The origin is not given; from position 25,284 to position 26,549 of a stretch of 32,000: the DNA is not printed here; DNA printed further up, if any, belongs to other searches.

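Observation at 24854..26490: Double-wHTH regulator plus uncharacterised 321-aa protein, followed by a remnant of a second regulator copy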

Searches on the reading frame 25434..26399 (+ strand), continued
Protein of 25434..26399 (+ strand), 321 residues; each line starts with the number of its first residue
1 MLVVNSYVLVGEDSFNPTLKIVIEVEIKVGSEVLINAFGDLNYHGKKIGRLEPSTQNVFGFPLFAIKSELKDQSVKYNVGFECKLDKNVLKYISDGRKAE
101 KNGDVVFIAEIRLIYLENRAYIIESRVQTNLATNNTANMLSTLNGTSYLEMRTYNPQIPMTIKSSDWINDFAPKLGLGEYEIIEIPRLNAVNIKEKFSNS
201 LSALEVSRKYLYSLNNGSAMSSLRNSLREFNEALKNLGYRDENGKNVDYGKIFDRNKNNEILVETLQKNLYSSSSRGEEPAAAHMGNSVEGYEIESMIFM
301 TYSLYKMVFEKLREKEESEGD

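Call 35: search_protein_families(library=pfam, proteins=[L015:2990-3952:+, L015:3931-4410:-, L015:410-1204:+, L015:1233-1892:+, L015:39-440:+, L016:2328-4577:+, L016:4528-5517:+, L016:416-1306:+, L020:2106-3527:+, L021:1471-2310:+], max_evalue=0.01)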
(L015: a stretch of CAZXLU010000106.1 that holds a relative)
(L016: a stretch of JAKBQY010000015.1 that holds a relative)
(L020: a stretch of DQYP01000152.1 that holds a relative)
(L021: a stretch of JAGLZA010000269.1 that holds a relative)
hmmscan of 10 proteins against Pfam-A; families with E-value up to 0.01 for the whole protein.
L015:2990-3952:+ (320 aa): 0 families

L015:3931-4410:- (159 aa): 0 families

L015:410-1204:+ (264 aa): 1 family
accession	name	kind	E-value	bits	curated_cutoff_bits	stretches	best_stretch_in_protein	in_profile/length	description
PF18728.6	HEPN_AbiV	-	1.4e-08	35.5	27.1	1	26-203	4-137/155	AbiV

L015:1233-1892:+ (219 aa): 0 families

L015:39-440:+ (133 aa): 5 families
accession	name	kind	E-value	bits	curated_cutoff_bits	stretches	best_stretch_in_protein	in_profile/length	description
PF13240.11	Zn_Ribbon_1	-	8.2e-07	29.1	25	1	113-132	4-23/23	zinc-ribbon domain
PF12773.13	DZR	-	0.00026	21.5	27.3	1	111-132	1-22/45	Double zinc ribbon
PF13601.12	HTH_34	-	0.001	19.6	27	1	15-82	5-74/80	Winged helix DNA-binding domain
PF22166.2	ArnR1-like_WHD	-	0.0027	18.3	26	1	44-87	48-90/90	ArnR1-like, winged-helix domain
PF01638.23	HxlR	-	0.0081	16.4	20.8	0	15-85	9-81/91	HxlR-like helix-turn-helix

L016:2328-4577:+ (749 aa): 4 families
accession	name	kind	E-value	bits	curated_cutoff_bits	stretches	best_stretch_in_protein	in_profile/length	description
PF00580.27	UvrD-helicase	-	7.6e-53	180.4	23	1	21-332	2-270/271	UvrD/REP helicase N-terminal domain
PF13361.12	UvrD_C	-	1.1e-21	78.1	25.6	1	541-722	231-347/350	UvrD-like helicase C-terminal domain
PF13245.12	AAA_19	-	4.6e-16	59.6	25.1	1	31-318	10-134/134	AAA domain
PF13538.12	UvrD_C_2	-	3.6e-08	33.6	27.4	1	643-660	4-21/52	UvrD-like helicase C-terminal domain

L016:4528-5517:+ (329 aa): 1 family
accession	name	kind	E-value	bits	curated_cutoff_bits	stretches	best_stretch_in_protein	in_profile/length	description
PF12705.13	PDDEXK_1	-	1.1e-17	65.2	22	1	49-320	6-247/247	PD-(D/E)XK nuclease superfamily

L016:416-1306:+ (296 aa): 4 families
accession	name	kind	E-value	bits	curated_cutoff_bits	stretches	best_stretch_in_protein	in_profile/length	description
PF18728.6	HEPN_AbiV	-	2.3e-09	38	27.1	1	23-200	4-136/155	AbiV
PF13240.11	Zn_Ribbon_1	-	2.2e-05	24.5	25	1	274-295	2-23/23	zinc-ribbon domain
PF12773.13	DZR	-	6.7e-05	23.4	27.3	1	274-295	1-22/45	Double zinc ribbon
PF13248.11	Zn_ribbon_3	-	0.0002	21.1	27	1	272-295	3-26/26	zinc-ribbon domain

L020:2106-3527:+ (473 aa): 6 families
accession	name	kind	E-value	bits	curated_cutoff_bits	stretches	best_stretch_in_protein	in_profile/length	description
PF01555.25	N6_N4_Mtase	-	2.3e-20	74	26.7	2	45-112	144-212/221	DNA methylase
PF01170.24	UPF0020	-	4.4e-11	43.3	22.3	1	80-109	27-56/197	RMKL-like, methyltransferase domain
PF08241.18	Methyltransf_11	-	0.00012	23.1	21.2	0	233-270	29-66/95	Methyltransferase domain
PF13649.12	Methyltransf_25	-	0.0013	19.8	27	0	232-271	32-71/97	Methyltransferase domain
PF13847.12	Methyltransf_31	-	0.0018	18.4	27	0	247-355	55-119/145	Methyltransferase domain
PF02086.21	MethyltransfD12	-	0.0021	18.2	22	0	226-289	140-200/253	D12 class N6 adenine-specific DNA methyltransferase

L021:1471-2310:+ (280 aa): 1 family
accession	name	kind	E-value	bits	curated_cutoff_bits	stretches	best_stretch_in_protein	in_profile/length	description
PF13365.12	Trypsin_2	-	1.6e-09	39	27.6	1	30-202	1-139/144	Trypsin-like peptidase domain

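Call 37: search_protein_families(library=pfam, alignment_id=A2, max_evalue=0.01)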
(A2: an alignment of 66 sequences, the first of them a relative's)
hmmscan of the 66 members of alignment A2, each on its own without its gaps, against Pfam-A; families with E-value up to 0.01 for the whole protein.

A. member 1, P0001 (321 aa): 0 families

B. families by the number of members that match (of 66 scanned): 6 families
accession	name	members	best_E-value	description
PF14276.11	DUF4363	2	0.0013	Domain of unknown function (DUF4363)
PF00143.24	Interferon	1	0.00093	Interferon alpha/beta domain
PF01025.24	GrpE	1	0.0018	GrpE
PF14289.11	DUF4369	1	0.0053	Domain of unknown function (DUF4369)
PF08004.16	DUF1699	1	0.0088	Protein of unknown function (DUF1699)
PF19643.4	DUF6146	1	0.0092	Family of unknown function (DUF6146)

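Call 40: find_encoding_contigs(protein=P0001, flank=10000, max_places=6)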
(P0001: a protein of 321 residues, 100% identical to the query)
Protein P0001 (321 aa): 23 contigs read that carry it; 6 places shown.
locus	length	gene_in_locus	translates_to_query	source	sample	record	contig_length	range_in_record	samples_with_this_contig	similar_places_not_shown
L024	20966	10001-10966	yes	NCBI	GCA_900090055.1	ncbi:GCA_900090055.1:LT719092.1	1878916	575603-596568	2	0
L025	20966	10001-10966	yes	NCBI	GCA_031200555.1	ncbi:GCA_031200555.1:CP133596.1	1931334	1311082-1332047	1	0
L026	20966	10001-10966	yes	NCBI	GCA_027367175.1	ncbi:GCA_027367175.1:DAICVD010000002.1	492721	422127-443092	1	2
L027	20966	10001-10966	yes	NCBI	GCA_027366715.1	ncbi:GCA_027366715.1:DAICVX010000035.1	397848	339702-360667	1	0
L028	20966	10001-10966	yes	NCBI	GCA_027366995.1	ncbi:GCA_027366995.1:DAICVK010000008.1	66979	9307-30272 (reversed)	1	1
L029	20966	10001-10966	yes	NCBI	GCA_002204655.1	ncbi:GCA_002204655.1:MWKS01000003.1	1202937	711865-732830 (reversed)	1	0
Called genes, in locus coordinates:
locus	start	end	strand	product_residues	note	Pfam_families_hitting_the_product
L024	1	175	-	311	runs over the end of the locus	PF01040:UbiA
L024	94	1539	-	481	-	PF20695:UbiD_N, PF01977:UbiD, PF20696:UbiD_C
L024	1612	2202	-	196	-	-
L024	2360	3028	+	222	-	-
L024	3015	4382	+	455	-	PF01654:Cyt_bd_oxida_I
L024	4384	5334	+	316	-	PF02322:Cyt_bd_oxida_II (weak)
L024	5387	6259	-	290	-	PF00892:EamA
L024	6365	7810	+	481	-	PF00149:Metallophos, PF04042:DNA_pol_E_B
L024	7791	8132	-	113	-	-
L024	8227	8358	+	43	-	-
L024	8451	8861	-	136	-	-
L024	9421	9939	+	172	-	PF01638:HxlR (faint)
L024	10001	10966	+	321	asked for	-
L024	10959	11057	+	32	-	-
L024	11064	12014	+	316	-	PF16162:KwaB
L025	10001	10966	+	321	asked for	-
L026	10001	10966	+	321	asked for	-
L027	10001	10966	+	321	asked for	-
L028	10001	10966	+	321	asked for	-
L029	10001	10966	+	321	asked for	-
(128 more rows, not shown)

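Call 55: find_encoding_contigs(protein=P0113, flank=5000, max_places=4)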
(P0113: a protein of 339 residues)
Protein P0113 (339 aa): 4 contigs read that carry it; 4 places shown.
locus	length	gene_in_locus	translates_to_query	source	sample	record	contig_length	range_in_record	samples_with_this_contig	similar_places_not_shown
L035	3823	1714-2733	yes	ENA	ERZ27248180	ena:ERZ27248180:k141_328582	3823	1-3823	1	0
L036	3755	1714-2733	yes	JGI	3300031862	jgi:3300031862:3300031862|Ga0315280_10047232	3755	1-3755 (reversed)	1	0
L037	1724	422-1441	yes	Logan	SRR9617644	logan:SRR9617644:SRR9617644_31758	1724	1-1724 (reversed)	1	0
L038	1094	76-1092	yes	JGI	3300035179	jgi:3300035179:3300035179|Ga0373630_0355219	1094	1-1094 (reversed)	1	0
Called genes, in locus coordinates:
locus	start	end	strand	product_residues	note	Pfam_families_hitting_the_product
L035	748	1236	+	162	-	-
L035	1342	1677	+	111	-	-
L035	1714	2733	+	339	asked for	-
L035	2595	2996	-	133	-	-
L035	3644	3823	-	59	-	?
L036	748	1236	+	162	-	-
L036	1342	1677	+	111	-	-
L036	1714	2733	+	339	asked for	-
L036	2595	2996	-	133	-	-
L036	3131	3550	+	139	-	-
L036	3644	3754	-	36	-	?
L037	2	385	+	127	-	?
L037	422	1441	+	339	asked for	-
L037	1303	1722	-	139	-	?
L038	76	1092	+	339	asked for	?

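Call 56: list_cluster_members(proteins=[P0107, P0110, P0114, P0115, P0116, P0118, P0121, P0124, P0127, P0138])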
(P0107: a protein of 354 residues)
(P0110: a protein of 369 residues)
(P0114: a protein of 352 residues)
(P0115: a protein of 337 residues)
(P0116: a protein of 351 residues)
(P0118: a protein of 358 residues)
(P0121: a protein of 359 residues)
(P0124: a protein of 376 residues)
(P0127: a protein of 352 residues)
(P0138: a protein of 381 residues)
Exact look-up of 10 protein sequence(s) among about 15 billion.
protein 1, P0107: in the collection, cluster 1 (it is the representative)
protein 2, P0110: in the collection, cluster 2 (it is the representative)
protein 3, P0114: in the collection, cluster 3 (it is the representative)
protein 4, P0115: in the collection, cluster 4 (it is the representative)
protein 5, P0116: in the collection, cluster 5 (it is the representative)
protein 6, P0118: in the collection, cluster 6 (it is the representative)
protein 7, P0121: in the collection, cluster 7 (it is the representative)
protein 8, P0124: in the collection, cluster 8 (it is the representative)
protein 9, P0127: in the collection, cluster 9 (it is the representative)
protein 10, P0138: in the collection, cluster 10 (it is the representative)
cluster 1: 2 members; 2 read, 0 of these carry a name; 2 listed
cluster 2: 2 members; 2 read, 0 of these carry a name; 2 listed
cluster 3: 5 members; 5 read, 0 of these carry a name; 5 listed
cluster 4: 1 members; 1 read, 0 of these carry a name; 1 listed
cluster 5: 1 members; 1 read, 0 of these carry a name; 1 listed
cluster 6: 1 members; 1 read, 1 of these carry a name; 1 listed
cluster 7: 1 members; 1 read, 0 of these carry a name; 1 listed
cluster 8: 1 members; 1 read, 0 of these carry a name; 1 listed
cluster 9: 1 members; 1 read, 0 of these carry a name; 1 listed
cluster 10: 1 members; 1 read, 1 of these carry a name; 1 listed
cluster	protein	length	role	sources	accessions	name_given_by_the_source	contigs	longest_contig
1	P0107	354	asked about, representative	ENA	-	-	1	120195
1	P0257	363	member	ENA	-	-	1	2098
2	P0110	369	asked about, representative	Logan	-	-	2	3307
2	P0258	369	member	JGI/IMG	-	-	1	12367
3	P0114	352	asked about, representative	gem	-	-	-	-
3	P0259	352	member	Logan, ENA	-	-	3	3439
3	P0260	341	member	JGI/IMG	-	-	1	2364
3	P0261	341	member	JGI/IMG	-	-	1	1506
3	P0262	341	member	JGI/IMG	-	-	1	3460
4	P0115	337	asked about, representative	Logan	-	-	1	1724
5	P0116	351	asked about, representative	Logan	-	-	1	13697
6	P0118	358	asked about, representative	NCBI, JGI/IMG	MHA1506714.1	MAG: hypothetical protein ACTSR0_06005 [Candidatus Asgardarchaeia archaeon]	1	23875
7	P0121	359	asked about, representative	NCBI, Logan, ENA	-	-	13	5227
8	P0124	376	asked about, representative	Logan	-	-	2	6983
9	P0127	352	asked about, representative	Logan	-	-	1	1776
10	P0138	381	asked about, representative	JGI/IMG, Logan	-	hypothetical protein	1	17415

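Call 57: find_encoding_contigs(protein=P0107, flank=6000, max_places=2)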
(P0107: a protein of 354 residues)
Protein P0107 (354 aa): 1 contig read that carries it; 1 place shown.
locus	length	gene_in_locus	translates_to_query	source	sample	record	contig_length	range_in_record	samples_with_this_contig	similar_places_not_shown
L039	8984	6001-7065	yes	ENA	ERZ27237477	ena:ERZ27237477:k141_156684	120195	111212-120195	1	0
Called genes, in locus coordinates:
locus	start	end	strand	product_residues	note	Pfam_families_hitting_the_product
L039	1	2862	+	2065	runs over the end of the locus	PF13231:PMT_2 (weak), PF13620:CarboxypepD_reg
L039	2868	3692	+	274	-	-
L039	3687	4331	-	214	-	-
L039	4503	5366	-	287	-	PF00589:Phage_integrase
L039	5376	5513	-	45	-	-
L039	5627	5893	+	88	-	PF01638:HxlR (weak), PF14947:HTH_45 (weak)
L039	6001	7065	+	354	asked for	-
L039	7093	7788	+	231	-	-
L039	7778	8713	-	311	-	PF01555:N6_N4_Mtase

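Call 58: find_encoding_contigs(protein=P0118, flank=6000, max_places=2)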
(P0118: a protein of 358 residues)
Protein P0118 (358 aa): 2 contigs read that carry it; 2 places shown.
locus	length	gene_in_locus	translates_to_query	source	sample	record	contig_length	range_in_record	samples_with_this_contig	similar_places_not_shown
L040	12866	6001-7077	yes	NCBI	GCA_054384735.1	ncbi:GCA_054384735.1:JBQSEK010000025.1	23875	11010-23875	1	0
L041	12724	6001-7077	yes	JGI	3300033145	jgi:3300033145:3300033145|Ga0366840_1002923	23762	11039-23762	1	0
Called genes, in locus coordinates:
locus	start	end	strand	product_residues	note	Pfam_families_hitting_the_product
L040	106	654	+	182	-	PF12773:DZR (faint), PF13240:Zn_Ribbon_1, PF13248:Zn_ribbon_3 (weak)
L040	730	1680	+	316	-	PF13495:Phage_int_SAM_4 (weak), PF00589:Phage_integrase, PF22823:MrpR_C_cat (weak)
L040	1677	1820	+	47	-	-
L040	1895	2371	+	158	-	-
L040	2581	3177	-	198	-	-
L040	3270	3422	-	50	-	-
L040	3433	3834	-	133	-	PF00589:Phage_integrase (weak)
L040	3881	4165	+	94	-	-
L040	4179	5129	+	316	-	PF05168:HEPN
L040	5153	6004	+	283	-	PF18643:RE_BsaWI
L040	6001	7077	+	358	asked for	-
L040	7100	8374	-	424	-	PF01555:N6_N4_Mtase, PF01170:UPF0020 (faint)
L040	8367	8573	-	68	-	-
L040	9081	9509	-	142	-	-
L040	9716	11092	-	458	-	-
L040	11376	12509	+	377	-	PF02005:TRM, PF10294:Methyltransf_16 (weak)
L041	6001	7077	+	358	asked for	-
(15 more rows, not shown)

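Call 63: search_protein_families(library=pfam, proteins=[L040:4179-5129:+, L040:3881-4165:+, L039:7093-7788:+, L035:1342-1677:+], max_evalue=10)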
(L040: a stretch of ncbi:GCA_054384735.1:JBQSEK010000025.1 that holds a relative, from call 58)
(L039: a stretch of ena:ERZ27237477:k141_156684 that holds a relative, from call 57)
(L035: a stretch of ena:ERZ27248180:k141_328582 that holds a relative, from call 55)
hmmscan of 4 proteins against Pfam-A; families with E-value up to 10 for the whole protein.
L040:4179-5129:+ (316 aa): 3 families
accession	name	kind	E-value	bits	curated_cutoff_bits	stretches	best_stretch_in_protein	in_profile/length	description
PF05168.19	HEPN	-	3.5e-10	40.5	22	1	24-105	4-84/117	HEPN domain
PF00416.27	Ribosomal_S13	-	0.037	14.9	31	1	76-143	44-108/128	Ribosomal protein S13/S18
PF18739.6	HEPN_Apea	-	0.073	13.9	24.4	1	98-185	7-89/136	Apea-like HEPN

L040:3881-4165:+ (94 aa): 15 families
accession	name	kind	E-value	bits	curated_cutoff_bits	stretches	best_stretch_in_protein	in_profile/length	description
PF01131.25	Topoisom_bac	-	0.00039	20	35.1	1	25-91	322-383/411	DNA topoisomerase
PF01638.23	HxlR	-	0.00095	19.4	20.8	1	29-91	21-82/91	HxlR-like helix-turn-helix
PF03551.20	PadR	-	0.0027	18.1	27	1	29-83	12-74/75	Transcriptional regulator PadR-like family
PF13730.12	HTH_36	-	0.0041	17.3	25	1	38-59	34-55/55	Helix-turn-helix domain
PF07381.18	EarA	-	0.0051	17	22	1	42-85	48-90/90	EarA-like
PF04458.17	DUF505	-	0.0068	15.3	28.7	1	39-87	361-408/622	Protein of unknown function (DUF505)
PF14947.12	HTH_45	-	0.012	16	25.5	1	44-92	34-76/77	Winged helix-turn-helix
PF01978.25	TrmB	-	0.019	15.2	25.6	1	37-67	30-60/68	Sugar-specific transcriptional regulator TrmB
PF12802.13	MarR_2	-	0.02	15.5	27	1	37-62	28-53/61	MarR family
PF14337.13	Abi_alpha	-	0.02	15.3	29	1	34-89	118-173/196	Abortive infection alpha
PF22166.2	ArnR1-like_WHD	-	0.047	14.3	26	1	31-88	29-86/90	ArnR1-like, winged-helix domain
PF25213.1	HVO_A0261_N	-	0.063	13.6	35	1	39-91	34-80/86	HVO_A0261 N-terminal domain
PF01475.25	FUR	-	0.085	13.4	23.1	1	4-71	2-71/121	Ferric uptake regulator family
PF12840.13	HTH_20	-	0.14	12.6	27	1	12-61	7-50/51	Helix-turn-helix domain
PF01047.28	MarR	-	0.8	10.1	24.6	1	18-62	9-50/59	MarR family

L039:7093-7788:+ (231 aa): 0 families

L035:1342-1677:+ (111 aa): 0 families

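Call 65: fold_search(model_id=the predicted structure, library=viral)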
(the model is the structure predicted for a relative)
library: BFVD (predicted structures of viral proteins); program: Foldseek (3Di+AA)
matches with E <= 10: 431; with E <= 0.001: 0
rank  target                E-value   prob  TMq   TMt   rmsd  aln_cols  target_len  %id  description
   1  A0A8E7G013            3.7e-02  0.16  0.13  0.15  21.9       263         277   10  (no name in the UniProt tables at hand)
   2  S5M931                9.0e-02  0.09  0.11  0.13  32.7       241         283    8  Uncharacterized protein [Bacillus phage Shanette]
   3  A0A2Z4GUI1            1.1e-01  0.28  0.16  0.25  11.9       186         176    9  (no name in the UniProt tables at hand)
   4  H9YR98                1.3e-01  0.28  0.17  0.26  12.5       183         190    6  (no name in the UniProt tables at hand)
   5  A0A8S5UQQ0            1.4e-01  0.06  0.12  0.11  33.3       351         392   12  MPN family protein [Podoviridae sp. ctQyH19]
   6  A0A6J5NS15            1.7e-01  0.11  0.09  0.18  18.3       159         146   10  Ssb Single-stranded DNA-binding protein [uncultured Caudovirales phage]
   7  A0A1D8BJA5            1.7e-01  0.07  0.12  0.11  22.1       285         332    7  SIFV.gp53-like protein [Sulfolobus islandicus filamentous virus 2]
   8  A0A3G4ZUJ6            2.0e-01  0.06  0.13  0.11  25.9       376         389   10  Uncharacterized protein [Edafosvirus sp.]
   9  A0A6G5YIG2            2.1e-01  0.14  0.13  0.22  18.0       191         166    9  (no name in the UniProt tables at hand)
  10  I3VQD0                2.1e-01  0.14  0.14  0.14  20.9       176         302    7  B133 [miniopterid betaherpesvirus 1]
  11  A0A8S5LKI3            2.1e-01  0.03  0.07  0.09  25.9       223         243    8  YopX protein [Siphoviridae sp. ctvod4]
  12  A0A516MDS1            2.6e-01  0.47  0.21  0.39   7.9       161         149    9  (no name in the UniProt tables at hand)
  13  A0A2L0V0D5            2.7e-01  0.13  0.10  0.05  10.9        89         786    6  Tail fiber protein [Agrobacterium phage Atu_ph07]
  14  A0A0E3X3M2            2.7e-01  0.07  0.16  0.15  26.4       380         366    8  B166 [Rat cytomegalovirus (isolate England)]
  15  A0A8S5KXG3            3.0e-01  0.02  0.08  0.07  25.4       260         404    9  Maturation protein [ssRNA phage Gephyllon.1_12]
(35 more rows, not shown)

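Call 76: search_protein_families(library=phrogs, proteins=[window:25434-26399:+], max_evalue=0.01)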
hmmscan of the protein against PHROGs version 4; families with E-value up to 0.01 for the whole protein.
window:25434-26399:+ (321 aa): 0 families

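Call 80: search_protein_families(library=pfam, proteins=[L008:3066-4667:+, L008:4703-5782:+, L004:4874-6019:+], max_evalue=0.01)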
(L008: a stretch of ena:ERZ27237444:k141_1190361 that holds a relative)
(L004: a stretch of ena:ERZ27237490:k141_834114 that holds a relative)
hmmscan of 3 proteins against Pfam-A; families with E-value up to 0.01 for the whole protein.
L008:3066-4667:+ (533 aa): 0 families

L008:4703-5782:+ (359 aa): 0 families

L004:4874-6019:+ (381 aa): 1 family
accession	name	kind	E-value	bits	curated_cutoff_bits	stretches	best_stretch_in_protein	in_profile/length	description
PF02310.24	B12-binding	-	0.0093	16.2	32.1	0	44-92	50-98/121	B12 binding domain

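Call 84: search_dna_similar(query=window:25434-26399:+, collection=plasmids, mode=protein, max_evalue=0.001, max_rows=15)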
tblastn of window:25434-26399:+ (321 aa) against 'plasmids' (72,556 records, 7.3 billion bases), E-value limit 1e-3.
No match.

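Call 85: search_dna_similar(query=window:25434-26399:+, collection=phages, mode=protein, max_evalue=0.001, max_rows=15)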
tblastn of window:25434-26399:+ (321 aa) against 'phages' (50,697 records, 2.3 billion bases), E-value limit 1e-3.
No match.

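Call 86: search_dna_similar(query=L021:304-1317:+, collection=plasmids, mode=protein, max_evalue=0.001, max_rows=15)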
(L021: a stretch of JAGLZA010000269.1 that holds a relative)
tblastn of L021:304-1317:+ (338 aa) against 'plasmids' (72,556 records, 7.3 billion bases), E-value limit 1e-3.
No match.

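Call 93: find_related_loci(query=A1, collection=viral_contigs, flank=5000)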
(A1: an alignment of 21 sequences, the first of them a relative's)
Query A1 (321 aa) in viral_contigs; peptide patterns used: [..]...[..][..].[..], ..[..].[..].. (x = any residue, [..] = any of these).
212 stretches matched a pattern, but none encodes a relative of the query by tblastn (E <= 1e-3).
